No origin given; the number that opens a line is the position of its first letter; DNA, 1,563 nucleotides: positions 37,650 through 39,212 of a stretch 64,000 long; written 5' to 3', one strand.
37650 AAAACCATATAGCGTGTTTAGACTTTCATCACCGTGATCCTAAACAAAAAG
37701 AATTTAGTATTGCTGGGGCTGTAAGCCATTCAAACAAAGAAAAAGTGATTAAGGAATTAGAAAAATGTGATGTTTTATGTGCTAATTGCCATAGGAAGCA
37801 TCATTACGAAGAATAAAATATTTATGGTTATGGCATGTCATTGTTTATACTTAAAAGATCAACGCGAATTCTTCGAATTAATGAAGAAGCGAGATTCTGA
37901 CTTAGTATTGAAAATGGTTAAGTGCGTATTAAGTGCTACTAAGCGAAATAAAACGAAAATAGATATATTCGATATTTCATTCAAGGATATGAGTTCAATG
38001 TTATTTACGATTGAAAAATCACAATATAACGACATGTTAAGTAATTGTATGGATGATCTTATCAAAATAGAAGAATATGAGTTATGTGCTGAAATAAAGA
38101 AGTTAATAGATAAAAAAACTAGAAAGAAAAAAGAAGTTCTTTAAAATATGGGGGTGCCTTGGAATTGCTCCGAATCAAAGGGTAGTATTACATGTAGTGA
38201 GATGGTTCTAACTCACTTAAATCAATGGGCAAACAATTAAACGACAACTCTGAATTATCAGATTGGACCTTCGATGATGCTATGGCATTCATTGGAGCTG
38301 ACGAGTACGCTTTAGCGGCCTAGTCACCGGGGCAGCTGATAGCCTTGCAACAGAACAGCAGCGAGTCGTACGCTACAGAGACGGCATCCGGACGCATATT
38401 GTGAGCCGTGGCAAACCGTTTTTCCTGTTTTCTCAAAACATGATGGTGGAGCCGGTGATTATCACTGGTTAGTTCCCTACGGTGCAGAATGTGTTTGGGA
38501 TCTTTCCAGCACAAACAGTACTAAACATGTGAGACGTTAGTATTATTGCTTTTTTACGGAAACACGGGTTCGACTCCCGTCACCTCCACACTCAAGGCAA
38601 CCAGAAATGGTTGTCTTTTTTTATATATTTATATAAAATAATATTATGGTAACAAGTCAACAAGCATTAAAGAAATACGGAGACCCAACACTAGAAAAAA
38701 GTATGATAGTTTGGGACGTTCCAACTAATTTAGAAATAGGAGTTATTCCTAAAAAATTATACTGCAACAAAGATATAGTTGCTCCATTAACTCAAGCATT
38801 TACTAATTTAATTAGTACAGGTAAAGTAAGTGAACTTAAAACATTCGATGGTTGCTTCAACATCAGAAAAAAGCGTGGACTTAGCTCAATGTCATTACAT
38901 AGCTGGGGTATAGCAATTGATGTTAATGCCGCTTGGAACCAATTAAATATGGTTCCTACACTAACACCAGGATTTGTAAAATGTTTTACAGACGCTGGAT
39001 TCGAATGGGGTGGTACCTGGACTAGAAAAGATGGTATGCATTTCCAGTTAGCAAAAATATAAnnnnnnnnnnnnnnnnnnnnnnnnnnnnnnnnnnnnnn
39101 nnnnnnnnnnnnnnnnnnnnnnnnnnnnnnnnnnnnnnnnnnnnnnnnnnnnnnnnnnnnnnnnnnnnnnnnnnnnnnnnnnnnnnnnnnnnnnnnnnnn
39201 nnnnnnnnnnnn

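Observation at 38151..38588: Complete tmRNA (ssrA) with tag ............* encoded in the phage tRNA island.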

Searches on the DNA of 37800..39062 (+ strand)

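Call 4: search_rna_families(source=window, start=37800, end=38900, threshold=evalue, max_evalue=1, show_alignments=3)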
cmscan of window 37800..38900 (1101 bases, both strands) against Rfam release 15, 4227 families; matches with E-value up to 1: 3.
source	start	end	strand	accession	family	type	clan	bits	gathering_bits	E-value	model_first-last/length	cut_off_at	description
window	38150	38591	+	RF00023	tmRNA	Gene;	CL00001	52.8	47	1e-19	1-374/374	no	transfer-messenger RNA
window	38526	38623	+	RF02435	SpF41_sRNA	Gene; sRNA;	-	24.2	52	0.34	1-105/105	no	Streptococcus sRNA SpF41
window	38415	38496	+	RF01761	wcaG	Cis-reg;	-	23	42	0.091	1-98/98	no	wcaG RNA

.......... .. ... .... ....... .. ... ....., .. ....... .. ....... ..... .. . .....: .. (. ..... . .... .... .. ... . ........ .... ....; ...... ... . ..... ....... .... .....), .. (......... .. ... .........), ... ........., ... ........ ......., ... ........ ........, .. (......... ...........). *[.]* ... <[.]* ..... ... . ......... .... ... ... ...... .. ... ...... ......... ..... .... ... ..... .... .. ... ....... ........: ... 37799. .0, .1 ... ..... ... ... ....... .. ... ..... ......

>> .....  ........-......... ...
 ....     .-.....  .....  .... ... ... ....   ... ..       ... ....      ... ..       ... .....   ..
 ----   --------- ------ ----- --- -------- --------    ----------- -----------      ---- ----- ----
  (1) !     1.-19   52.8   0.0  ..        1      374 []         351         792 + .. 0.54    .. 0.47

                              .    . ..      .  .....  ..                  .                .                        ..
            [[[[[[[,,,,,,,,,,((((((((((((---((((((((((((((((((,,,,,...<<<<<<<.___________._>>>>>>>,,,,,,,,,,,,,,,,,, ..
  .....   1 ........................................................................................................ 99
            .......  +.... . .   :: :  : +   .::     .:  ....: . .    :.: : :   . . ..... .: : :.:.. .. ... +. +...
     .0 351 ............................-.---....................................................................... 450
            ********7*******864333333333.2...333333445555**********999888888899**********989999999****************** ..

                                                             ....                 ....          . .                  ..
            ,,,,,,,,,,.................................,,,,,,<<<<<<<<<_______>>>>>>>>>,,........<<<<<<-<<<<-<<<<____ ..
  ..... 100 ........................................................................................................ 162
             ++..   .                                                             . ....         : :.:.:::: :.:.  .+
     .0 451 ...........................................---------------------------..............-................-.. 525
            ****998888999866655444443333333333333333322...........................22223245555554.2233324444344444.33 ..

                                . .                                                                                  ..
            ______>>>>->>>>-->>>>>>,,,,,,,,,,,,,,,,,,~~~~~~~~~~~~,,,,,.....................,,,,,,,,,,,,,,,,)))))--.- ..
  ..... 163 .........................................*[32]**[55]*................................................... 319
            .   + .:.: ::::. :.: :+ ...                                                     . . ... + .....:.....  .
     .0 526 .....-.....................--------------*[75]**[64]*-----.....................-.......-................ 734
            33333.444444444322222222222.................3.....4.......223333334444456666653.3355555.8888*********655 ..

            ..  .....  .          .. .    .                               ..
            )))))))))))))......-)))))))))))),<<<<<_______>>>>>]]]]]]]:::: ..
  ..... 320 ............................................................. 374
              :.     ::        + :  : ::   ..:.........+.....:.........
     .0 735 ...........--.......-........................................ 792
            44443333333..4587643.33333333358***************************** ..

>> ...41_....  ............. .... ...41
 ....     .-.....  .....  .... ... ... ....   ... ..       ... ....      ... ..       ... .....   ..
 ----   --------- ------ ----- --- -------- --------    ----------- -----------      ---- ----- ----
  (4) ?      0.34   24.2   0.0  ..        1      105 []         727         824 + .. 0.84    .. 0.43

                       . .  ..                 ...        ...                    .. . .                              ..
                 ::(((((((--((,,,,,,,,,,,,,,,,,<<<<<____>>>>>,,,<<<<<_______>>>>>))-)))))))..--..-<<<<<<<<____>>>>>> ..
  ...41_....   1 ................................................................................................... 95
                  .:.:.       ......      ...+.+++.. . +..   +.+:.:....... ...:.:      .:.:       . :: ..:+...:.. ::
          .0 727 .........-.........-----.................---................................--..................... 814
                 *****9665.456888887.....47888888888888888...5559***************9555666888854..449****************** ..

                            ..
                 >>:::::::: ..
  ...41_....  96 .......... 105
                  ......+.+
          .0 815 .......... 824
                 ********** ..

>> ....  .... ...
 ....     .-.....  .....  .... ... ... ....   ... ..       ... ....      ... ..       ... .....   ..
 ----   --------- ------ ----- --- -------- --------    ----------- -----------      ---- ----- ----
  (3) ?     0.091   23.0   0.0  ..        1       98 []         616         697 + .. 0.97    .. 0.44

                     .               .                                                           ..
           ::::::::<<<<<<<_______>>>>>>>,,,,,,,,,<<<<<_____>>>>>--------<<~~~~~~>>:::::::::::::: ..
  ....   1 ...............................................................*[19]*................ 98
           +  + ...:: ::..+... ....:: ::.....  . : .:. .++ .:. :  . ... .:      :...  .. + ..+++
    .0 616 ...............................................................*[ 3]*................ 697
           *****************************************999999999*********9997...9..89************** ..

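Call 5: search_dna_similar(query=window:38100-38650:+, collection=phages, mode=distant, max_rows=30)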
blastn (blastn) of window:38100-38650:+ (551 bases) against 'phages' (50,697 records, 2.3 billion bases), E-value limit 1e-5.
No match.

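Call 55: search_rna_families(sources=[L276, L278, L280, L285, L060, L204, L218, L223, L260, L252, L175, L219, L255, L159, L160, L259, L187], threshold=gathering)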
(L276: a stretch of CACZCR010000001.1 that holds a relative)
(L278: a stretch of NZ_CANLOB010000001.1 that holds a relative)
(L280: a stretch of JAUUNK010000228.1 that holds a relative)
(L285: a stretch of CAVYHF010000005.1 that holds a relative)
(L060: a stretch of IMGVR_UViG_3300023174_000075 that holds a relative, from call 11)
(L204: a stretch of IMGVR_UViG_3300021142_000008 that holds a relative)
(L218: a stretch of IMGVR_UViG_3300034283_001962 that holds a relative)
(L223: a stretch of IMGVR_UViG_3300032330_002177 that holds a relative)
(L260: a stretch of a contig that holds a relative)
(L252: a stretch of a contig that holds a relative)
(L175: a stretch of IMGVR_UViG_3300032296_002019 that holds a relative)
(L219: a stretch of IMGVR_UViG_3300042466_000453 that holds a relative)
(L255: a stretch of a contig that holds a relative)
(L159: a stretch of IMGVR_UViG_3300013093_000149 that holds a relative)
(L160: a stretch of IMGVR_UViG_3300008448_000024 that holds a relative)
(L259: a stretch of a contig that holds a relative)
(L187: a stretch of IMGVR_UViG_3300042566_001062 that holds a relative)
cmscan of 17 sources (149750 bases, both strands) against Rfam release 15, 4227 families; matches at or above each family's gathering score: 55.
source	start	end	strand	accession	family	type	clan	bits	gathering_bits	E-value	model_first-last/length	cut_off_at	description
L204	1158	1385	+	RF00028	Intron_gpI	Intron;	-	98.1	50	9.3e-24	1-253/253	no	Group I catalytic intron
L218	1555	1770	+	RF00028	Intron_gpI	Intron;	-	91.9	50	6.8e-22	1-253/253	no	Group I catalytic intron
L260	7071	7287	+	RF00028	Intron_gpI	Intron;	-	85.5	50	5.5e-20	1-253/253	no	Group I catalytic intron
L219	5217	5731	+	RF00023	tmRNA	Gene;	CL00001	79.4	47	8.7e-29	1-374/374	no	transfer-messenger RNA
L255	5264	5796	+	RF00023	tmRNA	Gene;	CL00001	76.7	47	1.2e-27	1-374/374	no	transfer-messenger RNA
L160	9986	10059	+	RF00005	tRNA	Gene; tRNA;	CL00001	76.7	29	1.1e-14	1-71/71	no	tRNA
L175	1063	1136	-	RF00005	tRNA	Gene; tRNA;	CL00001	72.8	29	1.3e-13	1-71/71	no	tRNA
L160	9452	9523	+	RF00005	tRNA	Gene; tRNA;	CL00001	72.5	29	1.5e-13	1-71/71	no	tRNA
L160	12530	12601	+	RF00005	tRNA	Gene; tRNA;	CL00001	69.7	29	9e-13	1-71/71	no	tRNA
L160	5724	6218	+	RF00023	tmRNA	Gene;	CL00001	68.5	47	3.5e-24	1-374/374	no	transfer-messenger RNA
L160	11130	11202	+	RF00005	tRNA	Gene; tRNA;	CL00001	65.8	29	1e-11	1-71/71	no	tRNA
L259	6629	7114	+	RF00023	tmRNA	Gene;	CL00001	65.6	47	5.9e-23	1-374/374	no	transfer-messenger RNA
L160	11916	11987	+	RF00005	tRNA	Gene; tRNA;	CL00001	65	29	1.7e-11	1-71/71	no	tRNA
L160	6954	7026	+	RF00005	tRNA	Gene; tRNA;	CL00001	64.9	29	1.9e-11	1-71/71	no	tRNA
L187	4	75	-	RF00005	tRNA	Gene; tRNA;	CL00001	63.6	29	4.4e-11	1-71/71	no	tRNA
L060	4207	4278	+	RF00005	tRNA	Gene; tRNA;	CL00001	63.1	29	5.7e-11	1-71/71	no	tRNA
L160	12337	12409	+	RF00005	tRNA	Gene; tRNA;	CL00001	63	29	6e-11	1-71/71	no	tRNA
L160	6869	6941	+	RF00005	tRNA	Gene; tRNA;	CL00001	62.6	29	7.8e-11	1-71/71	no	tRNA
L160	9530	9601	+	RF00005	tRNA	Gene; tRNA;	CL00001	62.5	29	8.2e-11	1-71/71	no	tRNA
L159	1367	1873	-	RF00023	tmRNA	Gene;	CL00001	62.4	47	1.2e-21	1-374/374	no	transfer-messenger RNA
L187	88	159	-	RF00005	tRNA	Gene; tRNA;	CL00001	62.2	29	1e-10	1-71/71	no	tRNA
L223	2478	2549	+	RF00005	tRNA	Gene; tRNA;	CL00001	62.1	29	1.1e-10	1-71/71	no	tRNA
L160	9292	9367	+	RF00005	tRNA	Gene; tRNA;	CL00001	61.7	29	1.4e-10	1-71/71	no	tRNA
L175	6424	6936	-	RF00023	tmRNA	Gene;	CL00001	59.6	47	1.9e-20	1-374/374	no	transfer-messenger RNA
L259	9896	9967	+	RF00005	tRNA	Gene; tRNA;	CL00001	59.5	29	5.7e-10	1-71/71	no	tRNA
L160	7049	7119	+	RF00005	tRNA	Gene; tRNA;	CL00001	59.1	29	7.1e-10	1-71/71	no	tRNA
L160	10980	11051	+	RF00005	tRNA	Gene; tRNA;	CL00001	59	29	7.6e-10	1-71/71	no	tRNA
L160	7950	8022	+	RF00005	tRNA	Gene; tRNA;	CL00001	58.5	29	1.1e-09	1-71/71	no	tRNA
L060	3865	3935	+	RF00005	tRNA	Gene; tRNA;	CL00001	58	29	1.5e-09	1-71/71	no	tRNA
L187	172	245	-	RF00005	tRNA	Gene; tRNA;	CL00001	57.1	29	2.6e-09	1-71/71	no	tRNA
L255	4745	4830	+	RF00005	tRNA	Gene; tRNA;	CL00001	56.8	29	3.2e-09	1-71/71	no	tRNA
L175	1450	1536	-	RF00005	tRNA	Gene; tRNA;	CL00001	56.5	29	3.9e-09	1-71/71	no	tRNA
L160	6749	6821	+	RF00005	tRNA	Gene; tRNA;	CL00001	55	29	9.8e-09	1-71/71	no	tRNA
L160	10601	10673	+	RF00005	tRNA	Gene; tRNA;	CL00001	53.2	29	3e-08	1-71/71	no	tRNA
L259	9476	9562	+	RF00005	tRNA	Gene; tRNA;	CL00001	52.9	29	3.6e-08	1-71/71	no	tRNA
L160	8032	8103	+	RF00005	tRNA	Gene; tRNA;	CL00001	52.4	29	5.1e-08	1-71/71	no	tRNA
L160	9167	9239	+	RF00005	tRNA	Gene; tRNA;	CL00001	51.7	29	8.2e-08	1-71/71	no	tRNA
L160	10143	10225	+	RF00005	tRNA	Gene; tRNA;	CL00001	51.4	29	9.6e-08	1-71/71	no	tRNA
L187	1717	2184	-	RF00023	tmRNA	Gene;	CL00001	50.9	47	9.4e-17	1-374/374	no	transfer-messenger RNA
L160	12771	12853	+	RF00005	tRNA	Gene; tRNA;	CL00001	48.5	29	6.2e-07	1-71/71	no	tRNA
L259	10123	10190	+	RF00005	tRNA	Gene; tRNA;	CL00001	48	29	8.5e-07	1-71/71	no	tRNA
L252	3269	3825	+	RF00023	tmRNA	Gene;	CL00001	47.5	47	2.5e-15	1-374/374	no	transfer-messenger RNA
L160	10066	10137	+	RF00005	tRNA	Gene; tRNA;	CL00001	46.5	29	2.1e-06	1-71/71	no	tRNA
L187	660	732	-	RF00005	tRNA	Gene; tRNA;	CL00001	44.8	29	6.4e-06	1-71/71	no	tRNA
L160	8140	8212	+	RF00005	tRNA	Gene; tRNA;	CL00001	43.4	29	1.6e-05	1-71/71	no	tRNA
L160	4017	4095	+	RF00005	tRNA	Gene; tRNA;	CL00001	43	29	2e-05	1-71/71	no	tRNA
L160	9607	9695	+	RF00005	tRNA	Gene; tRNA;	CL00001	42.1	29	3.5e-05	1-71/71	no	tRNA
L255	6791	6863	+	RF00005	tRNA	Gene; tRNA;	CL00001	40.5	29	9.4e-05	1-71/71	no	tRNA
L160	9703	9773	+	RF00005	tRNA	Gene; tRNA;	CL00001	39.5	29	0.00018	1-71/71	no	tRNA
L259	10520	10641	+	RF00005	tRNA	Gene; tRNA;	CL00001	38.6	29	0.00032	1-71/71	no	tRNA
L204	26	95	+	RF00005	tRNA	Gene; tRNA;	CL00001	38.5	29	0.00034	1-71/71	no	tRNA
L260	246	370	+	RF00005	tRNA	Gene; tRNA;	CL00001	37.8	29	0.00054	1-71/71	no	tRNA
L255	7012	7116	+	RF00005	tRNA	Gene; tRNA;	CL00001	37.7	29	0.00057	1-71/71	no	tRNA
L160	11534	11608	+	RF00005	tRNA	Gene; tRNA;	CL00001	33.8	29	0.0067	1-71/71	no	tRNA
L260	522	649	+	RF00005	tRNA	Gene; tRNA;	CL00001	33.3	29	0.0093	1-71/71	no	tRNA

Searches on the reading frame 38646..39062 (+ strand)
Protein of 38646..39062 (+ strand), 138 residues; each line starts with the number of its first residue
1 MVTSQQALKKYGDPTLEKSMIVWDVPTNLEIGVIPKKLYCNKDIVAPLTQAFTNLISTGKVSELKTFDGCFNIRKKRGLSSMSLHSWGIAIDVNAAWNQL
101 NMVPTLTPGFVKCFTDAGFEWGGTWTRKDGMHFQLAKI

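Call 9: search_protein_families(library=phrogs, proteins=[window:38646-39062:+], max_evalue=0.001)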
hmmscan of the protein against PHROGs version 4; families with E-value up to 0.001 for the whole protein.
window:38646-39062:+ (138 aa): 5 families
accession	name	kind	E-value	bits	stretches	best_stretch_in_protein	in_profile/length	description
phrog_17001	-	lysis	3.7e-11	44.1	1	63-102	183-222/265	endolysin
phrog_6584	-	unknown function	1.7e-10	42.3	1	4-102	4-112/154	-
phrog_2649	-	lysis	2.1e-07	32.1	1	75-136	70-128/261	endolysin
phrog_465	-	lysis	0.00021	21.7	1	116-136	144-166/292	endolysin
phrog_1512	-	lysis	0.00036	21.6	1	83-136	77-135/314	endolysin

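Call 10: search_protein_families(library=pfam, proteins=[window:38646-39062:+], max_evalue=0.001)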
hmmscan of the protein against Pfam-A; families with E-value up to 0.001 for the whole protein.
window:38646-39062:+ (138 aa): 1 family
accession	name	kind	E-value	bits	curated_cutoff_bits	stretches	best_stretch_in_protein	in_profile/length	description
PF13539.11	Peptidase_M15_4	-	3.6e-15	56.7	25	1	80-135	4-70/70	D-alanyl-D-alanine carboxypeptidase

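Call 11: find_related_loci(query=window:38646-39062:+, collection=viral_contigs, flank=6000)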
Query window:38646-39062:+ (138 aa) in viral_contigs; peptide patterns used: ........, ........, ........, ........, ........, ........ (x = any residue, [..] = any of these).
328 stretches matched a pattern; 324 encode a relative of the query (tblastn E <= 1e-3); the best 80 are kept; 80 distinct loci.
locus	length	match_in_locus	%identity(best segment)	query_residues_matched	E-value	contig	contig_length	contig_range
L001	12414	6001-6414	86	1-138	2e-81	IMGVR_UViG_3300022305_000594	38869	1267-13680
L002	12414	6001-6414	86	1-138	1e-81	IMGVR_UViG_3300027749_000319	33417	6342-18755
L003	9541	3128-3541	86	1-138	1e-81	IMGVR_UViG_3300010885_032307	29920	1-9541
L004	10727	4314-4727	86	1-138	1e-81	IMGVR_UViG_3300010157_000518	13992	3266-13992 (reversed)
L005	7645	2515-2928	85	1-138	4e-80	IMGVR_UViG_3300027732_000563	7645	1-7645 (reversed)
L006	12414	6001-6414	85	1-138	4e-80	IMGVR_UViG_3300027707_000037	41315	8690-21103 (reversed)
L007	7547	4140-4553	84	1-138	1e-79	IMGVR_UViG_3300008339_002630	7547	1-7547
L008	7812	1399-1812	83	1-138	1e-78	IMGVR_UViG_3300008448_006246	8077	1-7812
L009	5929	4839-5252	83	1-138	5e-79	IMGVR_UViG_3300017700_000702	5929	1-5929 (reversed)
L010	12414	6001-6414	85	1-138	1e-78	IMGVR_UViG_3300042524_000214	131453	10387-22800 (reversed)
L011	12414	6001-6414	83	1-138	5e-78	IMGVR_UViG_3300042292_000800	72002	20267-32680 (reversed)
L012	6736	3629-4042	83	1-138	5e-78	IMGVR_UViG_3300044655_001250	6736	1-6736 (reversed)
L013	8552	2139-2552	83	1-138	5e-78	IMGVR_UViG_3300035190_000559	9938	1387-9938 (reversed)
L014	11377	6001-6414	83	1-138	5e-78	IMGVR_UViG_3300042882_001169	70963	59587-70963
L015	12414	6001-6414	81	1-138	5e-78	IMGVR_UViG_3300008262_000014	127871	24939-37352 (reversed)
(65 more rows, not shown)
